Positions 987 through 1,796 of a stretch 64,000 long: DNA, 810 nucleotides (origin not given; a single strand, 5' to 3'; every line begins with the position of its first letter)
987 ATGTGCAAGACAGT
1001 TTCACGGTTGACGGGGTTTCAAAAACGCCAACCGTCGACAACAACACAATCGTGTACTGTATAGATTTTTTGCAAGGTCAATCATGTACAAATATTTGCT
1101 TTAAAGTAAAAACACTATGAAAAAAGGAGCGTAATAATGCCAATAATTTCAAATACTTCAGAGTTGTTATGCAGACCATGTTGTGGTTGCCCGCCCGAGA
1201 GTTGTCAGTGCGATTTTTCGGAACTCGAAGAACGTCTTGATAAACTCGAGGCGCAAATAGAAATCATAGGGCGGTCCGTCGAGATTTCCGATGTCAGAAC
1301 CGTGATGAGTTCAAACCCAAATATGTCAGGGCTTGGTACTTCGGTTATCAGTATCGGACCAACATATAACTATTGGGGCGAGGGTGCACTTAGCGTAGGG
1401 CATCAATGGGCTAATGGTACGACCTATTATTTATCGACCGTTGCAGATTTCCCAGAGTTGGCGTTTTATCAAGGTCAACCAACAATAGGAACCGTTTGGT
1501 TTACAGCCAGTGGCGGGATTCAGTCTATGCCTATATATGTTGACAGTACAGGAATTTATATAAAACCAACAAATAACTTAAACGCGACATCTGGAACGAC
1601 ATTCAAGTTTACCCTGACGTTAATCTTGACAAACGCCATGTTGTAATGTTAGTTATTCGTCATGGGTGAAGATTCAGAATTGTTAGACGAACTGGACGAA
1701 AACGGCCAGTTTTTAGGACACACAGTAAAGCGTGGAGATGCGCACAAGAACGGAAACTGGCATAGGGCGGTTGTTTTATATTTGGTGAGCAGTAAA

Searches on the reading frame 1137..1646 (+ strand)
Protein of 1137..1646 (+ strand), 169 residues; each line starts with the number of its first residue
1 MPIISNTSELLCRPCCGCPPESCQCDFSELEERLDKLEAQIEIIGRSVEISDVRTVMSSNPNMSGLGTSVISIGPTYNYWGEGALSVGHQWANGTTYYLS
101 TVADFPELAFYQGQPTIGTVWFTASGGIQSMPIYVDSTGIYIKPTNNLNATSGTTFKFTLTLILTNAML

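Call 58: find_encoding_contigs(protein=window:1137-1646:+, flank=10000, max_places=3)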
Protein window:1137-1646:+ (169 aa): 3 contigs read that carry it; 1 place shown.
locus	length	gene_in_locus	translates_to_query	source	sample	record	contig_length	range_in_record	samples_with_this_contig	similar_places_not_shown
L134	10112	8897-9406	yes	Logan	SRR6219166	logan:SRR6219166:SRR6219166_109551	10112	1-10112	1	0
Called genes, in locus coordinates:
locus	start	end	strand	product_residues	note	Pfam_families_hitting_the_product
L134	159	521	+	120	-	-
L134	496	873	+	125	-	-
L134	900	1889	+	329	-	PF00005:ABC_tran, PF13304:AAA_21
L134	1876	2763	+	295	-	PF00005:ABC_tran, PF13304:AAA_21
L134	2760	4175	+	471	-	PF12679:ABC2_membrane_2 (faint)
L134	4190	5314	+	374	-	PF01546:Peptidase_M20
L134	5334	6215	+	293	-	-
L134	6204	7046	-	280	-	PF02645:DegV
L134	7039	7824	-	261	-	-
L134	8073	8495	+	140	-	PF13384:HTH_23 (weak)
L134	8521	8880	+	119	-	-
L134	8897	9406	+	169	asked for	-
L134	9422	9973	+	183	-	PF00293:NUDIX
